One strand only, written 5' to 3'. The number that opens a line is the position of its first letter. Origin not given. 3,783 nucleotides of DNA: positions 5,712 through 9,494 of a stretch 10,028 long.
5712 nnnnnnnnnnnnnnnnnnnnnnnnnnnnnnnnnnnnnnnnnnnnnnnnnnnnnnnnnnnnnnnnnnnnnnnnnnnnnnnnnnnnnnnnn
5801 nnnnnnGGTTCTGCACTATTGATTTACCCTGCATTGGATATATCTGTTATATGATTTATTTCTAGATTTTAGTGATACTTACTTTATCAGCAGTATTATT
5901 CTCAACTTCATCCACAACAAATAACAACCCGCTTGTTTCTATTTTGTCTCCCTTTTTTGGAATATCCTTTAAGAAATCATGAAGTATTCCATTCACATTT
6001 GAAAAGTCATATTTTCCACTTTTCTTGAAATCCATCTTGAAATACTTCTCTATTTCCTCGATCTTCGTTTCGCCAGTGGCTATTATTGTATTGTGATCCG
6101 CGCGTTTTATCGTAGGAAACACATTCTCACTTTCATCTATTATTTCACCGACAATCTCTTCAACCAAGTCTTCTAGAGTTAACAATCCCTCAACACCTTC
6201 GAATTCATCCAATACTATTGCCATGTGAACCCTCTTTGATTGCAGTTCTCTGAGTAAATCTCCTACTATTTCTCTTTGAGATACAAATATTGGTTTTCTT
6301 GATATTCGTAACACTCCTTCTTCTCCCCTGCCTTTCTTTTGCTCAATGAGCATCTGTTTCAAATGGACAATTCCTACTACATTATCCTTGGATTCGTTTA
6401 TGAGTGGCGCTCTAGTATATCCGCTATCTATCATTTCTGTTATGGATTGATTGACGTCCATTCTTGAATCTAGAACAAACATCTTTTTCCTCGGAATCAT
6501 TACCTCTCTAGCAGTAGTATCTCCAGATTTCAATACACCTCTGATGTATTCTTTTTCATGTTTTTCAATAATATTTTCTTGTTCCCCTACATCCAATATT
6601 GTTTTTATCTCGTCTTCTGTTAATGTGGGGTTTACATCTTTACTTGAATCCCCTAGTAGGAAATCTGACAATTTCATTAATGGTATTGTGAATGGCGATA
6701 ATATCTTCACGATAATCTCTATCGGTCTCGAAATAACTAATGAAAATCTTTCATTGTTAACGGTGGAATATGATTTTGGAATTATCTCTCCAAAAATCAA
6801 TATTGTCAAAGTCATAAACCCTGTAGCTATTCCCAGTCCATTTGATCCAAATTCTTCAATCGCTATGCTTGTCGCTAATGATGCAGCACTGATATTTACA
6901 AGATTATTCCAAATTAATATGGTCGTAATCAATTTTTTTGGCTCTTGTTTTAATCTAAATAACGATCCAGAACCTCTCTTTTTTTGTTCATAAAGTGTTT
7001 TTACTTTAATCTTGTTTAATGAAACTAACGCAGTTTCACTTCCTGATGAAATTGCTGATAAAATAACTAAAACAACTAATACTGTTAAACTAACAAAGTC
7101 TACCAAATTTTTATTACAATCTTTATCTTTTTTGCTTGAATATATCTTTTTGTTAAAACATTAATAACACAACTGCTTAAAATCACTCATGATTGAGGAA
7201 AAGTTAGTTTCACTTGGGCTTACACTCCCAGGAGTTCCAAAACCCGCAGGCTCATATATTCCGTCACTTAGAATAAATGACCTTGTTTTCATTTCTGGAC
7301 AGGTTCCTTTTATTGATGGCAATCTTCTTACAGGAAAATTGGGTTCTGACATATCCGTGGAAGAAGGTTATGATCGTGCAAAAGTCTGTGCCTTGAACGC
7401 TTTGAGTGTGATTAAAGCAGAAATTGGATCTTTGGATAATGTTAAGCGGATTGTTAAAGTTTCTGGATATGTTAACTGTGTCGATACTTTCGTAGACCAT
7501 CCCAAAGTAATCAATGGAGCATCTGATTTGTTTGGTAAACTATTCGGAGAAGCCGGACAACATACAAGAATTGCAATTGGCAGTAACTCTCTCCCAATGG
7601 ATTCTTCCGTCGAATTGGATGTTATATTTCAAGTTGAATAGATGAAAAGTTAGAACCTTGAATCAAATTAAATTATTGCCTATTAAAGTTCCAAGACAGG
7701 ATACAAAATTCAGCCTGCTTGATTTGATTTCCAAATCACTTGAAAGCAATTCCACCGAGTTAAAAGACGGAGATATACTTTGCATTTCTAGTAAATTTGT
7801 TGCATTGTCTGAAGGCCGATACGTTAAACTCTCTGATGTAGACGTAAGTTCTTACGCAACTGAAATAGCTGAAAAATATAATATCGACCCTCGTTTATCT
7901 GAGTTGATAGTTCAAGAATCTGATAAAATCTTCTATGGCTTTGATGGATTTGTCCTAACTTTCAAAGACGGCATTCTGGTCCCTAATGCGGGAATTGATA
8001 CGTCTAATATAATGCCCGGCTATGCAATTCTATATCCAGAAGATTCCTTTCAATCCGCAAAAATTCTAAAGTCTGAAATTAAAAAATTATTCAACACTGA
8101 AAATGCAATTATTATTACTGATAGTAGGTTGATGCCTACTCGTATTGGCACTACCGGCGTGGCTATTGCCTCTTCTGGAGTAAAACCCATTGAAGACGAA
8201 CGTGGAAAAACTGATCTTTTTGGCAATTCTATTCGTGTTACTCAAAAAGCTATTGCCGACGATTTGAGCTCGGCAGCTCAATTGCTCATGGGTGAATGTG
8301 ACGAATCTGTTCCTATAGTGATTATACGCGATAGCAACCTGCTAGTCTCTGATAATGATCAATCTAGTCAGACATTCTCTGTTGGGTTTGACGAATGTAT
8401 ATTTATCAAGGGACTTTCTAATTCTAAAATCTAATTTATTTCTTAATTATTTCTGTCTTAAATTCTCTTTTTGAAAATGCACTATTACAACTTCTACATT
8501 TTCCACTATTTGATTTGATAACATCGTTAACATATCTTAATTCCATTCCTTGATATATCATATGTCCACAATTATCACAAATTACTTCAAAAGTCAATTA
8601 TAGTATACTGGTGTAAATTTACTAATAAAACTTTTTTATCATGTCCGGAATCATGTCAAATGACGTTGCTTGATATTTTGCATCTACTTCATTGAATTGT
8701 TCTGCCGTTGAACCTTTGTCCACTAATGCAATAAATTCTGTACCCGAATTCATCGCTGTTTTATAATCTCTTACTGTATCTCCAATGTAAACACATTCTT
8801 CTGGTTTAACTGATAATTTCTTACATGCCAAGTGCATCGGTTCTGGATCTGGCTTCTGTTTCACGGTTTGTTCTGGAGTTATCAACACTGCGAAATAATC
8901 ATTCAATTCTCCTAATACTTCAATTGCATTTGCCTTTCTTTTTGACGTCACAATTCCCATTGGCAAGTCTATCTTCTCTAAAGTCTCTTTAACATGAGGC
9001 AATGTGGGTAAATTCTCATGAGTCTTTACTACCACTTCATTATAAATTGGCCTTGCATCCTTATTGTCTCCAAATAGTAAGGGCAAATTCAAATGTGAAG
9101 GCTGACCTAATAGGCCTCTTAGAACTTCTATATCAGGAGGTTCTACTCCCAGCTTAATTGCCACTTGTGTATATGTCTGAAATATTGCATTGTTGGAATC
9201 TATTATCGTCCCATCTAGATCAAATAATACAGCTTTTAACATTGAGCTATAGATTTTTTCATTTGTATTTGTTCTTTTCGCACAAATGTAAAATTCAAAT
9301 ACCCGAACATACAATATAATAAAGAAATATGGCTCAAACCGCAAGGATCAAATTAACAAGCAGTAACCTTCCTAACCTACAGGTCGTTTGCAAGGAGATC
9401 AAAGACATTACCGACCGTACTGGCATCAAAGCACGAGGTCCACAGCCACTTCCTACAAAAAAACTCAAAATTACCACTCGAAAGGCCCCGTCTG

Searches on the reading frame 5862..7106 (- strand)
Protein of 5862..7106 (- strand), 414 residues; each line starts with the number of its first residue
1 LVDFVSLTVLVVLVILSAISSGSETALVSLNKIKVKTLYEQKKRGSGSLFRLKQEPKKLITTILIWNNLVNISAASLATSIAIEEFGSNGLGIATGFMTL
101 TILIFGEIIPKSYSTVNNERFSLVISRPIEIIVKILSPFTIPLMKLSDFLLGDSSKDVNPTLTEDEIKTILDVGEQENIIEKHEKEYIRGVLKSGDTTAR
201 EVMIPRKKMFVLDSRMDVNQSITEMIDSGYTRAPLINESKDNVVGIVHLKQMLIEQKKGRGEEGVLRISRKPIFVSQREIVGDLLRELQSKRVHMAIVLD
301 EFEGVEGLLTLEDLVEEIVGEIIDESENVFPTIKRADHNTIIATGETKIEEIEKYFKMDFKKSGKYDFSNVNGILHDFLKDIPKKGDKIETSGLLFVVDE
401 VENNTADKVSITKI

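Call 49: search_protein_families(library=pfam, proteins=[window:5862-7106:-])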
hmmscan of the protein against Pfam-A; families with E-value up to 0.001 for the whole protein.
window:5862-7106:- (414 aa): 3 families
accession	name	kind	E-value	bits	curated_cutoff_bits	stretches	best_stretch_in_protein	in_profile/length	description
PF01595.25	CNNM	-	7.3e-50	169.6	28.4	1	10-184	3-181/181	Cyclin M transmembrane N-terminal domain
PF03471.22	CorC_HlyC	-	3.9e-12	46.5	27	1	336-413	3-79/81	Transporter associated domain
PF00571.33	CBS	-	1.3e-11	45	24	2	269-319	6-56/57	CBS domain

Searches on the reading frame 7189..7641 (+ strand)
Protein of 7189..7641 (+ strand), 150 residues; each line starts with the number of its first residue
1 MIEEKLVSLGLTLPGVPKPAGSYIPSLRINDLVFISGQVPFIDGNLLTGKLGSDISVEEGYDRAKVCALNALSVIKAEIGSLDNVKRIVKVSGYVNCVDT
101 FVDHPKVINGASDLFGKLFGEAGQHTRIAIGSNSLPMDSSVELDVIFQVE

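Call 49: search_protein_families(library=pfam, proteins=[window:7189-7641:+])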
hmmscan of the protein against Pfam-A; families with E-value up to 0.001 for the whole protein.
window:7189-7641:+ (150 aa): 2 families
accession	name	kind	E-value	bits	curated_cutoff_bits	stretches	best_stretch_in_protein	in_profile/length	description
PF14588.11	YjgF_endoribonc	-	1.5e-28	99.9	35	1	3-140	1-139/148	YjgF/chorismate_mutase-like, putative endoribonuclease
PF01042.26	Ribonuc_L-PSP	-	1.1e-10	42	27.3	1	17-146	5-118/121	Endoribonuclease L-PSP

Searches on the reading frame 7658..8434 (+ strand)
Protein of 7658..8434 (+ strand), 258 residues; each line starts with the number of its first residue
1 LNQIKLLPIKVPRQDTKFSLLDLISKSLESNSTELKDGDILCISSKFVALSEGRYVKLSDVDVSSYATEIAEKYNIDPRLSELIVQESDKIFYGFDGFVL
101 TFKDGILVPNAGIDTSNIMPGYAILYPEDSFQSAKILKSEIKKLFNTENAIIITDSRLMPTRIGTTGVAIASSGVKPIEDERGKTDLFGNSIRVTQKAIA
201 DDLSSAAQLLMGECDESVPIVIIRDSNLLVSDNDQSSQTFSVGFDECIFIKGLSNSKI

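Call 49: search_protein_families(library=pfam, proteins=[window:7658-8434:+])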
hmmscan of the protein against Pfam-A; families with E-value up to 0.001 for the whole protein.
window:7658-8434:+ (258 aa): 1 family
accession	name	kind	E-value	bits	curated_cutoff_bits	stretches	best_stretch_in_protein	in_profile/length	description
PF01996.21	F420_ligase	-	8.8e-67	225.2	25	1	9-225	2-218/218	F420-0:Gamma-glutamyl ligase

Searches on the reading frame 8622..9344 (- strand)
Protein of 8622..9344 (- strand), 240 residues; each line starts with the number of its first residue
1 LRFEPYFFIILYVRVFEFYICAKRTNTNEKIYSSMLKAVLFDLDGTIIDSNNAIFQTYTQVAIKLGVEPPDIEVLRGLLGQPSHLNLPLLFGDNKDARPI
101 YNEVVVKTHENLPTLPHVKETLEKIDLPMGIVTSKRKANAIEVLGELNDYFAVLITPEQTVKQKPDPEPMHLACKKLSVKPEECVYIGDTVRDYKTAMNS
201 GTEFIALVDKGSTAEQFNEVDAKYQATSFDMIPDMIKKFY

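Call 49: search_protein_families(library=pfam, proteins=[window:8622-9344:-])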
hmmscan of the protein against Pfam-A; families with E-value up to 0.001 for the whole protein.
window:8622-9344:- (240 aa): 4 families
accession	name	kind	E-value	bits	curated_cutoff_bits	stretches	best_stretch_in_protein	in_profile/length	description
PF13419.12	HAD_2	-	1.3e-34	120.3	23.8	1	39-206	1-177/178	Haloacid dehalogenase-like hydrolase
PF00702.32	Hydrolase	-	3.6e-24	86.6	26.4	1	37-199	2-189/191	haloacid dehalogenase-like hydrolase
PF13242.12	Hydrolase_like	-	2.4e-07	31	22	1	163-216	3-56/75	HAD-hyrolase-like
PF12710.13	HAD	-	0.00031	21.7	27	0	39-197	1-188/189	haloacid dehalogenase-like hydrolase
